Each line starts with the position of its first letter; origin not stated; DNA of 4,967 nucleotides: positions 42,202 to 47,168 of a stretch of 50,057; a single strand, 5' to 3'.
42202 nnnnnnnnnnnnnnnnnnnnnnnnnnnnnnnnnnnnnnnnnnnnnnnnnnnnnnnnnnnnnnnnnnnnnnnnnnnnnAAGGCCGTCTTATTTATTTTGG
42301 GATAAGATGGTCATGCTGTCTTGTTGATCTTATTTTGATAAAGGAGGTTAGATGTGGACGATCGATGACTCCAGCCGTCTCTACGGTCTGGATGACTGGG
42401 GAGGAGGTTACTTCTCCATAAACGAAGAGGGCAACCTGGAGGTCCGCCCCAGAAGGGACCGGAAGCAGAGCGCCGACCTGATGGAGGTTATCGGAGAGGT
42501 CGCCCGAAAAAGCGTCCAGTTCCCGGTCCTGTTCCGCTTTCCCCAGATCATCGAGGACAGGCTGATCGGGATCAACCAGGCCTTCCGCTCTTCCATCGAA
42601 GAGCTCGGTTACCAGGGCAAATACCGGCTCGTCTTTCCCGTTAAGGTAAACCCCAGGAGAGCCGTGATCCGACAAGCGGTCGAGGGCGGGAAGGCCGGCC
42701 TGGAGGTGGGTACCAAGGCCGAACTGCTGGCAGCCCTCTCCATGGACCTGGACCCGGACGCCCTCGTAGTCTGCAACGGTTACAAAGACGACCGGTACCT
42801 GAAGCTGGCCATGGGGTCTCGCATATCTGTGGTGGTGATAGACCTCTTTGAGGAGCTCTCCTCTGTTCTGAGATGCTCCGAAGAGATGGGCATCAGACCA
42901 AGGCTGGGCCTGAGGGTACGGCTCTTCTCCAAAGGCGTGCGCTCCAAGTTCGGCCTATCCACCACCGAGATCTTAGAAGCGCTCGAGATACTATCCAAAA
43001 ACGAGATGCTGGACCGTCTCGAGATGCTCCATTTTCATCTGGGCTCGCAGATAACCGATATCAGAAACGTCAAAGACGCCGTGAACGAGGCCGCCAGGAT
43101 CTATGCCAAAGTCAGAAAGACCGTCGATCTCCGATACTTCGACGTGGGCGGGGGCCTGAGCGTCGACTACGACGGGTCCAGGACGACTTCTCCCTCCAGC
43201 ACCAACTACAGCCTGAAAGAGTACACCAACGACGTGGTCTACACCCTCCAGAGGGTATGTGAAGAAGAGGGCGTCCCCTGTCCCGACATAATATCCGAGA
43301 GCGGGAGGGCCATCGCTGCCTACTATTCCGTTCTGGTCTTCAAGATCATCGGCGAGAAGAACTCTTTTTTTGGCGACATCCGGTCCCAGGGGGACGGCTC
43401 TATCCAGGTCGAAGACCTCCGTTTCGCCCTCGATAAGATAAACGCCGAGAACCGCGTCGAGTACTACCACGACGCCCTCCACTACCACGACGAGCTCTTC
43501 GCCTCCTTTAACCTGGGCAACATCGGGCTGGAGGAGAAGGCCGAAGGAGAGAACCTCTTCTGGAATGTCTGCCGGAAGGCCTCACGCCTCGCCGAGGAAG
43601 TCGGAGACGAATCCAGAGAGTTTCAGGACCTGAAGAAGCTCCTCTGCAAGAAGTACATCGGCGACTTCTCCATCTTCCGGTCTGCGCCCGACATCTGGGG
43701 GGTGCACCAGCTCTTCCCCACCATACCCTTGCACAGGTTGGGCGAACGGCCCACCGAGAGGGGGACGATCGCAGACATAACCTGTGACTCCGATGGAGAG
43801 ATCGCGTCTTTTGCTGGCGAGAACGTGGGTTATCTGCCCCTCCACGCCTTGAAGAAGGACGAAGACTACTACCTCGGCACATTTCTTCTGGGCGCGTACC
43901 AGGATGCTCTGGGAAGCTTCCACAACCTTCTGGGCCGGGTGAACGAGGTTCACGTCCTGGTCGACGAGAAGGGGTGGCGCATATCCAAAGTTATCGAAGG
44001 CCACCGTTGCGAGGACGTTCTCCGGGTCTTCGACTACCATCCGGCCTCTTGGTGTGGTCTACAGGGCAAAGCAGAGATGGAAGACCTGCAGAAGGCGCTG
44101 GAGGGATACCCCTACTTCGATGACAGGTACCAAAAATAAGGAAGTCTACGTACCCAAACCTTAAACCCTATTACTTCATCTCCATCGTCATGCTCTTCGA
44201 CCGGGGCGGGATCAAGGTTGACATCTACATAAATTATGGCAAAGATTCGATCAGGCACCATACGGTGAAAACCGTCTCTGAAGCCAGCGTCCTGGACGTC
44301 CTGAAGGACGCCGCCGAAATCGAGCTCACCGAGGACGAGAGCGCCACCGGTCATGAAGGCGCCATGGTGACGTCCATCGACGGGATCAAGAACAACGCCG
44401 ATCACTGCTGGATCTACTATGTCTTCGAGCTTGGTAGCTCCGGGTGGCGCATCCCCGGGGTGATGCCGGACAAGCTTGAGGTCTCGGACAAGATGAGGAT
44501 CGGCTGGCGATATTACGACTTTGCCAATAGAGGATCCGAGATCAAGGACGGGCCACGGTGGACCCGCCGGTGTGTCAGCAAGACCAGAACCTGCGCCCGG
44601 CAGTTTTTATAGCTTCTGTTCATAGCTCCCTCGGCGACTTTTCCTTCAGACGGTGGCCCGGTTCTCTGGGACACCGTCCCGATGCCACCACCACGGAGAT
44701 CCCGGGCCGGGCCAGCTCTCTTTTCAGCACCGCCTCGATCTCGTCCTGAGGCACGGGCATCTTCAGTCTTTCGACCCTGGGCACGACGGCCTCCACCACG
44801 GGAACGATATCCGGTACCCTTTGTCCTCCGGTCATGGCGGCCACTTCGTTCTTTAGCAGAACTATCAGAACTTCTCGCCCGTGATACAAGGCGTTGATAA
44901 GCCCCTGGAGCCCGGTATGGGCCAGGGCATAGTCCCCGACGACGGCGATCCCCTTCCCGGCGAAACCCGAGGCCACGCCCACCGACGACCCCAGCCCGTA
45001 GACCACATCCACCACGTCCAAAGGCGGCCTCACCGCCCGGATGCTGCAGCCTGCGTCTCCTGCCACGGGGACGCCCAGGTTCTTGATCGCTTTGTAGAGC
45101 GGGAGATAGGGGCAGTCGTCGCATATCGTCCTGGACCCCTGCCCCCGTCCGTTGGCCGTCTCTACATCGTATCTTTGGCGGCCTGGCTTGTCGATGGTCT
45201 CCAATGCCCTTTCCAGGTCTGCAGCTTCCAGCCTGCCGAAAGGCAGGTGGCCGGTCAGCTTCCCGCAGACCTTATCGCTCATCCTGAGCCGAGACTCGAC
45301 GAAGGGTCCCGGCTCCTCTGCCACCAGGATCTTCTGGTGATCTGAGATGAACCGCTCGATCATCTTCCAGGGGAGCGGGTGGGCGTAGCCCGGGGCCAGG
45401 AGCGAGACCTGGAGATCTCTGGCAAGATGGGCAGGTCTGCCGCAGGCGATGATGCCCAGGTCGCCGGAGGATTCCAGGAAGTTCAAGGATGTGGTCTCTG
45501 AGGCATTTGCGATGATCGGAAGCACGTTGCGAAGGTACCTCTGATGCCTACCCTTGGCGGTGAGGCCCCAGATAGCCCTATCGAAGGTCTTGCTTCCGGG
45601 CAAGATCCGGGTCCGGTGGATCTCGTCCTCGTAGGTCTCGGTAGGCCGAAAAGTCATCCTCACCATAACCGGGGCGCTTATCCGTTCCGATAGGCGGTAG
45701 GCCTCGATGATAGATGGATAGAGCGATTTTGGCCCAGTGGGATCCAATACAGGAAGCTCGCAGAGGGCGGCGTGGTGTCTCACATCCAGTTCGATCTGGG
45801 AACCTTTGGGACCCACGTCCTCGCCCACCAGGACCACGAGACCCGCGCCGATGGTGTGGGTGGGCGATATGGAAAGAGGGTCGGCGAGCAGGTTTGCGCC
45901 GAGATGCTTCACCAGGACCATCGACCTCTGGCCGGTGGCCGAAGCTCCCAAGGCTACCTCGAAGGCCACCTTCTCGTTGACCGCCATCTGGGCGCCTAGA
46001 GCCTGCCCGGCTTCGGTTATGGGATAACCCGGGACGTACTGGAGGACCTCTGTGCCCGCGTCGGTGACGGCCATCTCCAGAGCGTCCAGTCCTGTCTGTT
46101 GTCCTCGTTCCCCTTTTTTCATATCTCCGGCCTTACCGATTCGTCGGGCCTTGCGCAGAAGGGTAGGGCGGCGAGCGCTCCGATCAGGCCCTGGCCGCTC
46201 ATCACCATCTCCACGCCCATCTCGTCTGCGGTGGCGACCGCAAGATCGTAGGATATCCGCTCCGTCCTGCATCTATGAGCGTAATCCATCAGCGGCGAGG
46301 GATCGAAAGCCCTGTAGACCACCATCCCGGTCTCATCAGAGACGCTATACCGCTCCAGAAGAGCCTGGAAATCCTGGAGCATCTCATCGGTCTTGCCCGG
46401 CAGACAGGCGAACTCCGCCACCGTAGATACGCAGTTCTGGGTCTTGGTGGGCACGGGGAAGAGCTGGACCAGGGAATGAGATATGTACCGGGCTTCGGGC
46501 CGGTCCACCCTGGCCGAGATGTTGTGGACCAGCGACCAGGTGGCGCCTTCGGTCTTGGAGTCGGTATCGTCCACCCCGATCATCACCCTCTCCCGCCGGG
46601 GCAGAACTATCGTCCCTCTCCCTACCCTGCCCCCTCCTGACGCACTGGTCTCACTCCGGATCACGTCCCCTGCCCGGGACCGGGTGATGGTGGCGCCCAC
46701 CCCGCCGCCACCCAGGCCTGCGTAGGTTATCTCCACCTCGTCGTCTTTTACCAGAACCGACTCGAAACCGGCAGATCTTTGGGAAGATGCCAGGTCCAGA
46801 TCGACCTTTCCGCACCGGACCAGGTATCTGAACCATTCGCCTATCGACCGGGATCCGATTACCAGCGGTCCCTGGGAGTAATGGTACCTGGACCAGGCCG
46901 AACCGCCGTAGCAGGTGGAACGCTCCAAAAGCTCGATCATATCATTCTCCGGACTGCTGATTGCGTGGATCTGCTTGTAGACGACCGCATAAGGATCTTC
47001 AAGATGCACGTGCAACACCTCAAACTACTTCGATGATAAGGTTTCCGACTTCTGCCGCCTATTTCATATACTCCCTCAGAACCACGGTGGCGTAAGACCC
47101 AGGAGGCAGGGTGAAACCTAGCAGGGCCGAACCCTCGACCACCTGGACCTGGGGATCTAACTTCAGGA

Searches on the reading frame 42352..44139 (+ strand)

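Call 15: search_protein_families(library=pfam, proteins=[window:42352-44139:+], max_evalue=0.001)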
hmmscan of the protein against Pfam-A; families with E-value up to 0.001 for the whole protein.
window:42352-44139:+ (595 aa): 2 families
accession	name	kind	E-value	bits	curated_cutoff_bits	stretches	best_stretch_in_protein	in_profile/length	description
PF02784.22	Orn_Arg_deC_N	-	1.2e-38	133.4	23.4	1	74-323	4-247/247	Pyridoxal-dependent decarboxylase, pyridoxal binding domain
PF17810.6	Arg_decarb_HB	-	2.5e-18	66.6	23.3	1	352-428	7-84/84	Arginine decarboxylase helical bundle domain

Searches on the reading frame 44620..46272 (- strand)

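Call 15: search_protein_families(library=pfam, proteins=[window:44620-46272:-], max_evalue=0.001)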
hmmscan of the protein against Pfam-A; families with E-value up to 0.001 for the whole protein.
window:44620-46272:- (550 aa): 1 family
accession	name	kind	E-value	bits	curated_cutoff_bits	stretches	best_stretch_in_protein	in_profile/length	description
PF02775.26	TPP_enzyme_C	-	1.4e-07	31.8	21.9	1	408-487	3-94/151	Thiamine pyrophosphate enzyme, C-terminal TPP binding domain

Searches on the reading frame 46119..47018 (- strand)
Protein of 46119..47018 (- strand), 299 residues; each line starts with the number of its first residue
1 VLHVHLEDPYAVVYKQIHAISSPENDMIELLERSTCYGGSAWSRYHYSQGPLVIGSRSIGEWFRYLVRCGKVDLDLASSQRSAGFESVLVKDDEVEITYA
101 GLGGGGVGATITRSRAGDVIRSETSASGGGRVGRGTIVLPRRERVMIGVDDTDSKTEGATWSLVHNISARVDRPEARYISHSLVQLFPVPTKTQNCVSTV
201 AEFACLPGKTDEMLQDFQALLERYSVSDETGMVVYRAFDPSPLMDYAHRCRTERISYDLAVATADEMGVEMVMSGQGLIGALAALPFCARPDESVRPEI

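Call 15: search_protein_families(library=pfam, proteins=[window:46119-47018:-], max_evalue=0.001)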
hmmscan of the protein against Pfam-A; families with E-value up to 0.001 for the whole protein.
window:46119-47018:- (299 aa): 2 families
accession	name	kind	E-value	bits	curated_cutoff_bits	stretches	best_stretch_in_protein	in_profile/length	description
PF22641.2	TiaS_TCKD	-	3.7e-18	66.4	27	1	146-272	1-152/156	TiaS TCKD domain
PF08489.16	TiaS_FLD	-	2.1e-07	31.5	21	1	179-240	61-112/116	TiaS FLD domain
